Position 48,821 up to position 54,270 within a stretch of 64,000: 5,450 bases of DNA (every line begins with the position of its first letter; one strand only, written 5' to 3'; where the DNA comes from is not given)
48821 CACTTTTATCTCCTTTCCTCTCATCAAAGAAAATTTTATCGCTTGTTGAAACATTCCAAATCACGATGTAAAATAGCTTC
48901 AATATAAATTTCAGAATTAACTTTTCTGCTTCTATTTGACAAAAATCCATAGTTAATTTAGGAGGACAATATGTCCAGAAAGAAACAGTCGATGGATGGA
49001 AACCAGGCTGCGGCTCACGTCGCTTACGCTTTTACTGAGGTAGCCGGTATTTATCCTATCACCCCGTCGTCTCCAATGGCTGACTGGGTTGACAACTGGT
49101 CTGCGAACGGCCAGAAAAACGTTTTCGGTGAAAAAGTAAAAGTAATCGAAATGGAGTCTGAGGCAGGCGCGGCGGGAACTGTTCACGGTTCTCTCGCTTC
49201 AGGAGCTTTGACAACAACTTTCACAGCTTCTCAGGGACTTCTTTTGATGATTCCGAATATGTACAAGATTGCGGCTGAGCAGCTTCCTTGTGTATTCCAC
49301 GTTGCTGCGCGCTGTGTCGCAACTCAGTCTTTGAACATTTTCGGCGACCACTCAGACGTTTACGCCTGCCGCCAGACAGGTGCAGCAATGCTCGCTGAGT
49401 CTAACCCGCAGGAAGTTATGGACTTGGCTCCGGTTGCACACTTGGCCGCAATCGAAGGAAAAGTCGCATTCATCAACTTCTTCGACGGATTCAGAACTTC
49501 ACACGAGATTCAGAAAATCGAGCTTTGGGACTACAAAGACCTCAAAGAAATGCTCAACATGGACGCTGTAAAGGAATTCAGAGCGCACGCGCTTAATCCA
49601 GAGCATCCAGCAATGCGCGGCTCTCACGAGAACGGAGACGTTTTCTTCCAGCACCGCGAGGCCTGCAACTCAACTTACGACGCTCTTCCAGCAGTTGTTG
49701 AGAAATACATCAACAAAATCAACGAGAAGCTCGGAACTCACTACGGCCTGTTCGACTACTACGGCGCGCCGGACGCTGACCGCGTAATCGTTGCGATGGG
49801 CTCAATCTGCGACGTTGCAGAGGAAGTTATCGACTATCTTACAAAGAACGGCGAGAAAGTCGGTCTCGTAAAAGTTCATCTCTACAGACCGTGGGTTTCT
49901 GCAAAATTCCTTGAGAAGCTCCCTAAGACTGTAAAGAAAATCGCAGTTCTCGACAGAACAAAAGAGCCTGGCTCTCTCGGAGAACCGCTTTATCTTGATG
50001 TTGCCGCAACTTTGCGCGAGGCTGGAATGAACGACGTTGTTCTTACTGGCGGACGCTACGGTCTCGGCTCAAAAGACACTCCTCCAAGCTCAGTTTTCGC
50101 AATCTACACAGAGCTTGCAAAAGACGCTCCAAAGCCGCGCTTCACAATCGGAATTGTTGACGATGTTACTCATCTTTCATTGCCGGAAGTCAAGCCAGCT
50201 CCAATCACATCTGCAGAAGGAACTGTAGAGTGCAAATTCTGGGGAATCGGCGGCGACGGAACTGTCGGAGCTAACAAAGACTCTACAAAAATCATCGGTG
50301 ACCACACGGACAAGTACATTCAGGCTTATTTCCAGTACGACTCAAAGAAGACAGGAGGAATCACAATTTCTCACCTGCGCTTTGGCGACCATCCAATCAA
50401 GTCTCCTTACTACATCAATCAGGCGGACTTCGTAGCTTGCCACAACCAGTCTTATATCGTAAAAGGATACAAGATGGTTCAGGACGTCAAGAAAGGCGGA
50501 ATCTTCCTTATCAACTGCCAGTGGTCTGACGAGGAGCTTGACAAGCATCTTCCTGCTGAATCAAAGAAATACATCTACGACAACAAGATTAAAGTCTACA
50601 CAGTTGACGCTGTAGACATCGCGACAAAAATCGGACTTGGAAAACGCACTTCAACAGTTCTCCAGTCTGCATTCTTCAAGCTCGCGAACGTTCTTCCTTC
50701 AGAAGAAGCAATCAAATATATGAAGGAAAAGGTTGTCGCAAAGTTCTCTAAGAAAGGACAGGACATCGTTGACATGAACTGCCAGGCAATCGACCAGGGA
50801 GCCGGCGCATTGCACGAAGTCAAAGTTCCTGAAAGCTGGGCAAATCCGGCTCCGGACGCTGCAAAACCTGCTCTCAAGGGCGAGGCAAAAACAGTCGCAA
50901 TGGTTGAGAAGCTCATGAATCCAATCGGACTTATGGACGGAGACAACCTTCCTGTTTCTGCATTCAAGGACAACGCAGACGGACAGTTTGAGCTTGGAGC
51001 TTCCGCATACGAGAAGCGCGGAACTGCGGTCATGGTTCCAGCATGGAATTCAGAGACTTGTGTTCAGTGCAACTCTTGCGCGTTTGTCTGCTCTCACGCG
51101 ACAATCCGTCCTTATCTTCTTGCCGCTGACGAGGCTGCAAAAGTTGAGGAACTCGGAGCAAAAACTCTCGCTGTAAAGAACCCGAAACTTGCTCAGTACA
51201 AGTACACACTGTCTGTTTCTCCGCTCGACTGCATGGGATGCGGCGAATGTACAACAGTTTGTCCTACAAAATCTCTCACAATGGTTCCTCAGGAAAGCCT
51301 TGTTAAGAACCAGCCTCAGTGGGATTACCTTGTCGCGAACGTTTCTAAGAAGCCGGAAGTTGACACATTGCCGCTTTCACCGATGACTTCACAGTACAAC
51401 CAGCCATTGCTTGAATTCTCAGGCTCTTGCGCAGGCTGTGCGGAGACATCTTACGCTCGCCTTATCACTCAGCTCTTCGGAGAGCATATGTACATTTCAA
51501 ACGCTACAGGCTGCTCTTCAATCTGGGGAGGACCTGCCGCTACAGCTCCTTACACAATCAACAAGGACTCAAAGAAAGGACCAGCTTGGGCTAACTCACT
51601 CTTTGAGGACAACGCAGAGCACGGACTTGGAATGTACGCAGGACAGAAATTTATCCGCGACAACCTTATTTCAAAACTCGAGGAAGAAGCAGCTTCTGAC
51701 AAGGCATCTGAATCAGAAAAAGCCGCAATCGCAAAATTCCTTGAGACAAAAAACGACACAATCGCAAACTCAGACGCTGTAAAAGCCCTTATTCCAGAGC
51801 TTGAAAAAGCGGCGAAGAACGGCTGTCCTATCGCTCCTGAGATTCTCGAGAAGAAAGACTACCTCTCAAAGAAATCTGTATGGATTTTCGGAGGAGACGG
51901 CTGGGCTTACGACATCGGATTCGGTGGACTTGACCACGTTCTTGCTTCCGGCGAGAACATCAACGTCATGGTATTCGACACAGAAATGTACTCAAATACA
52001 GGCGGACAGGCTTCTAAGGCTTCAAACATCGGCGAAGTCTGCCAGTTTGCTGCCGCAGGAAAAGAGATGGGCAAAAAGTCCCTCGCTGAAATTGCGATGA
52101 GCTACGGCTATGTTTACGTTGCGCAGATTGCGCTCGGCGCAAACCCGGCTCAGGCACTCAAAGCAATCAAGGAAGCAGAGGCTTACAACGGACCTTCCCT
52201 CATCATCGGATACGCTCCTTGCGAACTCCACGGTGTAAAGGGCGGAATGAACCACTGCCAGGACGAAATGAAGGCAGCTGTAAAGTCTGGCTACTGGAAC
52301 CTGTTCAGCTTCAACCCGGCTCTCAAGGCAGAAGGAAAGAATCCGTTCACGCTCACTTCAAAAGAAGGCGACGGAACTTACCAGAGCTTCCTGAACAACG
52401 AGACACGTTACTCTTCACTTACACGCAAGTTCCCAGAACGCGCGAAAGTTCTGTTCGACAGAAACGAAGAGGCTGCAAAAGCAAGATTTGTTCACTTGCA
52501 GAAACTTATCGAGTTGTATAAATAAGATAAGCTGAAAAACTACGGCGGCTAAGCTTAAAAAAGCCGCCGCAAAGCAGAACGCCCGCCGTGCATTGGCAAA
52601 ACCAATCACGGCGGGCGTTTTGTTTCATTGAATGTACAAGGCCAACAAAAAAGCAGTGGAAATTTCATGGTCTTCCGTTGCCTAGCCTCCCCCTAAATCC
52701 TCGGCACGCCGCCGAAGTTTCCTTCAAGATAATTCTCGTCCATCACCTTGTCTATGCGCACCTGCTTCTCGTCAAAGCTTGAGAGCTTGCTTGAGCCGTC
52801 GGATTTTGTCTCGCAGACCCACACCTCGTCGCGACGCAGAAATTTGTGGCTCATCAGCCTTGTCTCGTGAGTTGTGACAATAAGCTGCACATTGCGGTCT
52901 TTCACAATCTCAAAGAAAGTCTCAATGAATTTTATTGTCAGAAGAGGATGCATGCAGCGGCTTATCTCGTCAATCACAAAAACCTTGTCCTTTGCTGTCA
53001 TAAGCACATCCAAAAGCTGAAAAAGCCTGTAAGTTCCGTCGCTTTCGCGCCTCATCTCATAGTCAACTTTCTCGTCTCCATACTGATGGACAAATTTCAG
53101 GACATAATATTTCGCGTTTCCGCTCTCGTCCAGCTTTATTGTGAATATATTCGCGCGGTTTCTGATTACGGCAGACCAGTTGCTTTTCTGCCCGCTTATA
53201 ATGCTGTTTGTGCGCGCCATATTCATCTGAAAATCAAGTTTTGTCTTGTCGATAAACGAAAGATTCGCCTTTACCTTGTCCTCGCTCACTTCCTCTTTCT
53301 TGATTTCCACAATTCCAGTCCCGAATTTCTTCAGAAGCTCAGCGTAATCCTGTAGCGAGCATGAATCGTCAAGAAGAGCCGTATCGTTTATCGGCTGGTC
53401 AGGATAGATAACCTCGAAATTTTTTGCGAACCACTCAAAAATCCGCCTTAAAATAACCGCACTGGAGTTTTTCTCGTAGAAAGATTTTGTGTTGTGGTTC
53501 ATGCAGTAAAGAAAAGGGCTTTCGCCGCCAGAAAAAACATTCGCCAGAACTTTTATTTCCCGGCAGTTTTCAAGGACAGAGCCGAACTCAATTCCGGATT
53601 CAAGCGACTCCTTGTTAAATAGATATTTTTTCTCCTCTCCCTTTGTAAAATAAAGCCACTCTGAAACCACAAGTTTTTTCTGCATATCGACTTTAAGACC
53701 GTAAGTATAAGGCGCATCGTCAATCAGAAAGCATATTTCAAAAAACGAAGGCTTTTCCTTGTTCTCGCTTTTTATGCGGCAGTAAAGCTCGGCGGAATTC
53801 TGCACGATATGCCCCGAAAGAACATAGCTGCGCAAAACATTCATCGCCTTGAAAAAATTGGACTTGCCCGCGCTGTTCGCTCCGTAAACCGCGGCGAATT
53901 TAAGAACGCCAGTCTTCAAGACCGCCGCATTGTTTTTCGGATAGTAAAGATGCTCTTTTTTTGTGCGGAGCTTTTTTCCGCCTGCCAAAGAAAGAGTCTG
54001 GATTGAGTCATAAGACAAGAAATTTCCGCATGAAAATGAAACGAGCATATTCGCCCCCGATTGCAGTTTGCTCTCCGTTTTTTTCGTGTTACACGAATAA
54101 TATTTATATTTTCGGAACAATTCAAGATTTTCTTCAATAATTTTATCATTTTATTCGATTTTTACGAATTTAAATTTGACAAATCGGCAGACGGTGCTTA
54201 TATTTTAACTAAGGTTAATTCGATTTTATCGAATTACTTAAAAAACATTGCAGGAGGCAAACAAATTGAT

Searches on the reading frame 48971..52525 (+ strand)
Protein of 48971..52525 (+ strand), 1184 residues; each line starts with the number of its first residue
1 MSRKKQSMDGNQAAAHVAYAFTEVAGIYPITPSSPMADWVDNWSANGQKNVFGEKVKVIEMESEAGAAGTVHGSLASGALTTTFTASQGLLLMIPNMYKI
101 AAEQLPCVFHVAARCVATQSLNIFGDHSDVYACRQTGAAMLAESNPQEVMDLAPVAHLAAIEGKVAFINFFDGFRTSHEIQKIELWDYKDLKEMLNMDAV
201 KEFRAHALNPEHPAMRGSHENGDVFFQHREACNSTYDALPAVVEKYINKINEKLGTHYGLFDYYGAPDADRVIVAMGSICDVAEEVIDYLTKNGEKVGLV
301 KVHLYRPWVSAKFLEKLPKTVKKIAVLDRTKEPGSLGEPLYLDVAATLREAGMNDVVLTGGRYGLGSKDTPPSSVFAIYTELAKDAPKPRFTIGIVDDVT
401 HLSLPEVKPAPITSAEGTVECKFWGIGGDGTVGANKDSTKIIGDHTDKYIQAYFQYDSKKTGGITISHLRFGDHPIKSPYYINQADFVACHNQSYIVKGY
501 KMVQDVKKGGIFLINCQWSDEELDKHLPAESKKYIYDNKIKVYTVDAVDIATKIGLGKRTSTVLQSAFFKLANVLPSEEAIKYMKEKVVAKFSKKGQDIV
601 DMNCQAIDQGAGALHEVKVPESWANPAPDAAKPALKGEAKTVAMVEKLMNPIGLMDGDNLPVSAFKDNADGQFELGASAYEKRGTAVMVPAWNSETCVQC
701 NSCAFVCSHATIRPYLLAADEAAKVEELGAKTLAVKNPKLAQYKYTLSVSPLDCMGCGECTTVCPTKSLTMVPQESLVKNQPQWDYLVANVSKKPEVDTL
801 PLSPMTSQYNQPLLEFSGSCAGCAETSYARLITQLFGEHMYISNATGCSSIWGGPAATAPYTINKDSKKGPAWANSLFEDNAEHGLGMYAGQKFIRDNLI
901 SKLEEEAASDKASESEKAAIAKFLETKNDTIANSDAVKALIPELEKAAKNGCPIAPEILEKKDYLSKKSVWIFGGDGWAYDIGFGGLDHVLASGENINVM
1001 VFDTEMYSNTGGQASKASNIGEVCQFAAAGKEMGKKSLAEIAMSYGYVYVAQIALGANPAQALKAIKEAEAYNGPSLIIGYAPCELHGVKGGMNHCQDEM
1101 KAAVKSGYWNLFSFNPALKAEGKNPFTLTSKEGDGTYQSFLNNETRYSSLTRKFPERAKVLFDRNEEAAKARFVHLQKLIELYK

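Call 72: list_cluster_members(proteins=[window:48971-52525:+, window:58928-59938:-, window:57874-58950:-, P0005, P0025])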
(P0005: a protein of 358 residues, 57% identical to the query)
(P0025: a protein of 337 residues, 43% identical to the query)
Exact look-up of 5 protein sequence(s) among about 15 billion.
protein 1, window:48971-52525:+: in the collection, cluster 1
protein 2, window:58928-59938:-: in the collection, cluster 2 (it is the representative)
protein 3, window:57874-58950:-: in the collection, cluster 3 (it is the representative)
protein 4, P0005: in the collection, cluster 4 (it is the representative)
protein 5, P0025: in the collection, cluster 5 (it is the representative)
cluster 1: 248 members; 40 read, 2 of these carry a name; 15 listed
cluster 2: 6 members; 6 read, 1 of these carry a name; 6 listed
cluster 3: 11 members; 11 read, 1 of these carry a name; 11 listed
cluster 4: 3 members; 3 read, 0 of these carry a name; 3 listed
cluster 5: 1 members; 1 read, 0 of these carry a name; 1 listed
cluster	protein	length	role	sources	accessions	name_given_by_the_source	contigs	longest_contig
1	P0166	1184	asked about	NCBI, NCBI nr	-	-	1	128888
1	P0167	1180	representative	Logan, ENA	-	-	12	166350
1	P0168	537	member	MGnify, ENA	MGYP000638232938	FL=1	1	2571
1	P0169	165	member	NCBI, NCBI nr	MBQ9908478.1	MAG: pyruvate:ferredoxin (flavodoxin) oxidoreductase, partial [Treponema sp.] | pyruvate:ferredoxin (flavodoxin) oxidoreductase [Treponema sp.]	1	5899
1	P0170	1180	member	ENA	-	-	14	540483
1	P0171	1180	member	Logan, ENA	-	-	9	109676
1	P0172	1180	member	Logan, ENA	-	-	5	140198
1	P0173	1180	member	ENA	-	-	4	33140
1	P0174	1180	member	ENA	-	-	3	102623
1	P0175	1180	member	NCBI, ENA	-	-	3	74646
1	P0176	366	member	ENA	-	-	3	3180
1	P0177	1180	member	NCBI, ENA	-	-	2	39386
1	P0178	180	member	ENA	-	-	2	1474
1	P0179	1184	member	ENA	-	-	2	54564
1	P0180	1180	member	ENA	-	-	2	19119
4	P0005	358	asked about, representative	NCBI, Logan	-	-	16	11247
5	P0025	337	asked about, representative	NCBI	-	-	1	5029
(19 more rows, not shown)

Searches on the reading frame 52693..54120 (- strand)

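Call 3: search_protein_families(library=pfam, proteins=[window:52693-54120:-], max_evalue=0.1)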
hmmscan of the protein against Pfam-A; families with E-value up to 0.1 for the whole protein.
window:52693-54120:- (475 aa): 4 families
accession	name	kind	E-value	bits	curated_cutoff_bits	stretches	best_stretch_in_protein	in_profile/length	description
PF13304.12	AAA_21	-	4e-25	89.9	27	1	75-423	1-303/304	AAA domain, putative AbiEii toxin, Type IV TA system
PF13175.12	AAA_15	-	1.1e-09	38.8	32.1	1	78-418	28-369/374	AAA ATPase domain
PF02463.25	SMC_N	-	1.3e-05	25.1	40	1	74-202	25-143/220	RecF/RecN/SMC N terminal domain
PF00005.33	ABC_tran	-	0.022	15.8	25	0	76-114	14-51/137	ABC transporter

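Call 4: search_protein_families(library=padloc, proteins=[window:52693-54120:-], max_evalue=0.1)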
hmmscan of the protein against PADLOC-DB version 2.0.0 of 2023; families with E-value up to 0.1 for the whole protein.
window:52693-54120:- (475 aa): 52 families (the best 25 are shown)
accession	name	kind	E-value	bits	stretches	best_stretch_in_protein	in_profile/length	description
PDLC02335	AbiLi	-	8.6e-70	233.3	1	11-475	35-287/326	AbiLi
PDLC02980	AriA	-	7.7e-27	93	2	310-423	220-303/304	-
PDLC04182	HEC-01A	-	1.9e-17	61.4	2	355-463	282-388/406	-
PDLC04391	PDC-M07A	-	1.4e-16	58.5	2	340-461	264-388/412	-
PDLC04392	PDC-M07A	-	2.6e-16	57.7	2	339-450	266-380/432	-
PDLC04176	HEC-01A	-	1e-15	56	1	73-471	23-367/371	-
PDLC04426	PDC-M12A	-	2.2e-14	51.6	2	344-469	246-367/369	-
PDLC04178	HEC-01A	-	1.4e-13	48.7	2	332-455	236-362/399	-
PDLC04175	HEC-01A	-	1.8e-13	48.3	2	335-454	227-340/363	-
PDLC04177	HEC-01A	-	2.2e-13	48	2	356-454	274-370/393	-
PDLC04180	HEC-01A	-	2.5e-13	48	1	348-452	244-350/382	-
PDLC04393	PDC-M07A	-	7.3e-13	46.3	1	339-449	268-381/435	-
PDLC04179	HEC-01A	-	1.5e-12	45.4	2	245-444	223-424/459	-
PDLC04389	PDC-M07A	-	8.3e-11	39.5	2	375-451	323-401/443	-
PDLC04183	HEC-01A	-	2e-10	38.3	1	300-455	223-378/402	-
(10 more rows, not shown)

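Call 5: search_protein_families(library=ncbifam, proteins=[window:52693-54120:-], max_evalue=0.1)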
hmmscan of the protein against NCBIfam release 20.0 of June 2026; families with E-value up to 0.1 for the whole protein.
window:52693-54120:- (475 aa): 8 families
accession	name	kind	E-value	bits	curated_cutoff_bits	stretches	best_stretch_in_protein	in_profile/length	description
NF047739.1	antiphage_MADS3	equivalog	0.0021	17.3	420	0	70-107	18-55/427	methylation-associated defense system AAA family ATPase MAD3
NF010157.0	PRK13636.1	equivalog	0.003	16.8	463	0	375-423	157-205/285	cobalt transporter ATP-binding subunit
NF041760.1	PtuA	equivalog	0.017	14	500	1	380-446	379-441/524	retron Ec78 anti-phage system effector ATPase PtuA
TIGR04520.1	ECF_ATPase_1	equivalog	0.019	14.4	315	0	74-98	29-53/269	energy-coupling factor transporter ATPase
TIGR04521.1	ECF_ATPase_2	equivalog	0.019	14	330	0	360-420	146-205/279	energy-coupling factor transporter ATPase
TIGR02315.1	ABC_phnC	equivalog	0.022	14.2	266.1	0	74-113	29-67/243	phosphonate ABC transporter ATP-binding protein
NF010171.0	PRK13652.1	equivalog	0.063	12.4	476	0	76-96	33-53/277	cobalt transporter ATP-binding subunit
TIGR02314.1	ABC_MetN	equivalog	0.085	11.8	499.7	0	375-422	156-203/343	methionine ABC transporter ATP-binding protein MetN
